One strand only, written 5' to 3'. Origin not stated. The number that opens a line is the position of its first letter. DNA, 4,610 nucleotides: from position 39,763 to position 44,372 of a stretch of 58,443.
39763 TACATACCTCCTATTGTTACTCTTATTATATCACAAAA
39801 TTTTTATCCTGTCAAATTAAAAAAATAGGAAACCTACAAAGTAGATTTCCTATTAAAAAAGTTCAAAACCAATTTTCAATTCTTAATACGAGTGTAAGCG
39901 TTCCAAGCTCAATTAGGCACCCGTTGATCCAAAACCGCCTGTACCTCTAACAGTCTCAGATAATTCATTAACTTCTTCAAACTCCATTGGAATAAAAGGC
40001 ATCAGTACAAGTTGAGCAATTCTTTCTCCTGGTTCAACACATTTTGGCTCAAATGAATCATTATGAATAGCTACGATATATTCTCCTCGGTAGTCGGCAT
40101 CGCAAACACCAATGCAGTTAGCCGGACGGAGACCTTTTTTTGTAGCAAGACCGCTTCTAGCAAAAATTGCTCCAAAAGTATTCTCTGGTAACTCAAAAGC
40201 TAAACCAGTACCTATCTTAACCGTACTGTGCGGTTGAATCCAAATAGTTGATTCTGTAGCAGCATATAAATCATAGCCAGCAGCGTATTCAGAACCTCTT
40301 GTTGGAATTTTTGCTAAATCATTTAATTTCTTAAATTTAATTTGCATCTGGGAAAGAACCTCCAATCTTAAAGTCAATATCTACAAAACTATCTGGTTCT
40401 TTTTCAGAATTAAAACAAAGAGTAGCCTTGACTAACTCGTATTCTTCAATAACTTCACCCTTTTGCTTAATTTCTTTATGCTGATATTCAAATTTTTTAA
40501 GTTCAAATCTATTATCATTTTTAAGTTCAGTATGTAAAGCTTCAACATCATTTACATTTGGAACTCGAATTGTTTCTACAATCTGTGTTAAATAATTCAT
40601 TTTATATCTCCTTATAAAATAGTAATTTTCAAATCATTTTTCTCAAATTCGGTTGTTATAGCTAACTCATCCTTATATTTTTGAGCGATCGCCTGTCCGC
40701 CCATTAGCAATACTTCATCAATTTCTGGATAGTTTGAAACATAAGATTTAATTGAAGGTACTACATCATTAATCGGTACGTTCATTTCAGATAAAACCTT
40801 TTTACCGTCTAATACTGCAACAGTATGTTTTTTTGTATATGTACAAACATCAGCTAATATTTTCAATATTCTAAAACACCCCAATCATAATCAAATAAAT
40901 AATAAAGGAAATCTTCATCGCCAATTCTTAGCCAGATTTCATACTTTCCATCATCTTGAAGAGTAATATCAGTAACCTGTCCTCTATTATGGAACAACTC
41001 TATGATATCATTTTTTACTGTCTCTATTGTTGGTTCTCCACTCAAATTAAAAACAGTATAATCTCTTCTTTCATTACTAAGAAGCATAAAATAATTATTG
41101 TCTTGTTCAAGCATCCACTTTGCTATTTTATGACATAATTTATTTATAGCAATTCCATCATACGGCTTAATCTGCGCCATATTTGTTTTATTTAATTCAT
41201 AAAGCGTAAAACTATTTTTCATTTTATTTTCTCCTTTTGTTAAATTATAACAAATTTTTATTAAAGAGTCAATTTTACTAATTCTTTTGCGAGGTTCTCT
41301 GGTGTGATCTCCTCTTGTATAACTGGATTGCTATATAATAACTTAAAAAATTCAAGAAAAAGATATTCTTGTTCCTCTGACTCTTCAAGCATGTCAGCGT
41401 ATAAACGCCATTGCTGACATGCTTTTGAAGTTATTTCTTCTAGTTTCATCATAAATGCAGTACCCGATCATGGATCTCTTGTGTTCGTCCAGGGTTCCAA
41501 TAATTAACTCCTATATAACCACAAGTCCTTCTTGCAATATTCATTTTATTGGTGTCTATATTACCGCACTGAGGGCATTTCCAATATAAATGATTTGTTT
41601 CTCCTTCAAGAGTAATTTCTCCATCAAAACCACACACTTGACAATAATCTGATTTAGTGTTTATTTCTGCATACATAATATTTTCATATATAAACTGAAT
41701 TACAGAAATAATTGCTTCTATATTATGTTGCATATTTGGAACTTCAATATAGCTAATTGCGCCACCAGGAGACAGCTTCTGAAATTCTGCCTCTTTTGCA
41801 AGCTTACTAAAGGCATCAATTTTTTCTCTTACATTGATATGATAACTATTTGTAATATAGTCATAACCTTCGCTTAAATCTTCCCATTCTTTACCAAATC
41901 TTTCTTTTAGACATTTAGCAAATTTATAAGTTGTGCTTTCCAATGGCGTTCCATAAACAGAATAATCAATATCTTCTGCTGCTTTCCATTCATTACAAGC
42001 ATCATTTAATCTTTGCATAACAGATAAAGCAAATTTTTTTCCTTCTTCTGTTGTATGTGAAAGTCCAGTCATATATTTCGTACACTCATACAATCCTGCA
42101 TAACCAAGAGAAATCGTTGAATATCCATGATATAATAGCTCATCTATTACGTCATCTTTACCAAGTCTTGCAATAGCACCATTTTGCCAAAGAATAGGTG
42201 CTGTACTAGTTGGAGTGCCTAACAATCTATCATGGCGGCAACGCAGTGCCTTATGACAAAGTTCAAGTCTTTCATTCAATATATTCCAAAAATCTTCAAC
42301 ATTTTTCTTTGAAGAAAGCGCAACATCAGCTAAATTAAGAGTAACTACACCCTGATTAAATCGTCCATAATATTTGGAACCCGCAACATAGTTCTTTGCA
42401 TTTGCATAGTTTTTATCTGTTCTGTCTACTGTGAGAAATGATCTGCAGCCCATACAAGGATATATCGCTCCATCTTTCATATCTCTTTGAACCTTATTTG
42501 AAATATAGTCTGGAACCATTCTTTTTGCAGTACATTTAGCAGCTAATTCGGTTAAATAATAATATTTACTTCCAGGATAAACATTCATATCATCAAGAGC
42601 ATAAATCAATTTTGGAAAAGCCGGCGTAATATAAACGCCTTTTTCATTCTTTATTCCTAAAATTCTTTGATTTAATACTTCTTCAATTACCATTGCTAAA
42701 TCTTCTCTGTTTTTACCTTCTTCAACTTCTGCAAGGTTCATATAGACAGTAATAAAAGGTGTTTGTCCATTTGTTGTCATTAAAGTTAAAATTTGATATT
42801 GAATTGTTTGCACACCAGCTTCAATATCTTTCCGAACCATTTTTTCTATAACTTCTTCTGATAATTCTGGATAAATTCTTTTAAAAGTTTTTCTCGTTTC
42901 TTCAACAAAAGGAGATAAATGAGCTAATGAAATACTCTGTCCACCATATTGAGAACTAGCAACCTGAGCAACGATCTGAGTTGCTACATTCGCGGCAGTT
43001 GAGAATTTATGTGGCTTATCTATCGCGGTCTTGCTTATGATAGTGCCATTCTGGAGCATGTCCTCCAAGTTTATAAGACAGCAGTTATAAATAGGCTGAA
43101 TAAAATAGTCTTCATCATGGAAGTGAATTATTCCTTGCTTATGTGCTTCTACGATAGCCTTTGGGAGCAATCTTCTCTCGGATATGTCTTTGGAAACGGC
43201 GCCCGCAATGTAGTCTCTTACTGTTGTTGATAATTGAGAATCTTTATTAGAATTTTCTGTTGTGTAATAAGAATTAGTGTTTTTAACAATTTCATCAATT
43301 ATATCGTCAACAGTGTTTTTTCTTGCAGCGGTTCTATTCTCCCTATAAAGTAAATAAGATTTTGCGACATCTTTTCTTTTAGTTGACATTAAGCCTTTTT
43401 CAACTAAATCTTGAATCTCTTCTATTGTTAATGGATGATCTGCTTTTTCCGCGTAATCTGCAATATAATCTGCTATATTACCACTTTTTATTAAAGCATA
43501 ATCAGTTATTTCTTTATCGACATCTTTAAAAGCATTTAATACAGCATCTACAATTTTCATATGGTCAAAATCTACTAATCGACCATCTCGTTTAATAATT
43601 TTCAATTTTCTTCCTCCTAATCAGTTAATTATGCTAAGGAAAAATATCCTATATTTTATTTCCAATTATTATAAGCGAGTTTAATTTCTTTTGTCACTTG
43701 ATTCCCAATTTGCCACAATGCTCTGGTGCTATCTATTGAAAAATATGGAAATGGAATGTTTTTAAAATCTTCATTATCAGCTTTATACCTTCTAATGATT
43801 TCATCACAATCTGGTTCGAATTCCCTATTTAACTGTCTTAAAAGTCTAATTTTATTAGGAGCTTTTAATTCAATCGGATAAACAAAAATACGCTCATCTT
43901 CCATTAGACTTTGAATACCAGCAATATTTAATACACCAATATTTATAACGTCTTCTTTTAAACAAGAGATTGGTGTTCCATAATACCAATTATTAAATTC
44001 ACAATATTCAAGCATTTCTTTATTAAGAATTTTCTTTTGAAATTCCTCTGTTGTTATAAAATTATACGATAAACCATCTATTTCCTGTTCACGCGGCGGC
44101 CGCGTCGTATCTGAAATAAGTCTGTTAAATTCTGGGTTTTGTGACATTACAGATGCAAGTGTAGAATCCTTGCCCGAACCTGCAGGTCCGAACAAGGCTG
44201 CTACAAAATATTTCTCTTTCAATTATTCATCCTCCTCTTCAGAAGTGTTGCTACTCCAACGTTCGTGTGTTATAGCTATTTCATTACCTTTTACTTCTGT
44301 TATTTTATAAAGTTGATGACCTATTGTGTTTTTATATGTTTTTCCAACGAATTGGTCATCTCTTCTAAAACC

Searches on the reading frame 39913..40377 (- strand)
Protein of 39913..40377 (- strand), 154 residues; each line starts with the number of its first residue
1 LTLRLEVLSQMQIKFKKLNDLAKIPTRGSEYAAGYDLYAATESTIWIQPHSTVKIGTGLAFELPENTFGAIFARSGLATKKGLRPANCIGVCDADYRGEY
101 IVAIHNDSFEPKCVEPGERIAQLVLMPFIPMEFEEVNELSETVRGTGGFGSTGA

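Call 119: search_protein_families(library=pfam, proteins=[window:39913-40377:-], max_evalue=0.001)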
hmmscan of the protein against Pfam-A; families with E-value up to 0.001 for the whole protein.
window:39913-40377:- (154 aa): 2 families
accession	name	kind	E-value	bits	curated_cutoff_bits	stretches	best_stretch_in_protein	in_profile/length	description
PF00692.24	dUTPase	-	3.8e-28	98.3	22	1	22-153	3-129/129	dUTPase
PF22769.1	DCD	-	3.9e-07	30.7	27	1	42-126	68-151/153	dCTP deaminase-like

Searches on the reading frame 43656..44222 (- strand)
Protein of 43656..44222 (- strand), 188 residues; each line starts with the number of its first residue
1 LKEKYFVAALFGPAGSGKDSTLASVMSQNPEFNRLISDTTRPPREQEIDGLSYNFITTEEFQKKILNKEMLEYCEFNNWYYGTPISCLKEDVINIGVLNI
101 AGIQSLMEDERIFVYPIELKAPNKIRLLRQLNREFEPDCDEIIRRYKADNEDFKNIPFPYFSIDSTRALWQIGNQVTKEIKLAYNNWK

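Call 119: search_protein_families(library=pfam, proteins=[window:43656-44222:-], max_evalue=0.001)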
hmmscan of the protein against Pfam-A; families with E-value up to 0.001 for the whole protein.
window:43656-44222:- (188 aa): 1 family
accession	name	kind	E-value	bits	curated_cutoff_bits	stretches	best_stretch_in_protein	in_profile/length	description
PF00625.27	Guanylate_kin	-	1.4e-19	71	25.2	1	10-89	7-87/182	Guanylate kinase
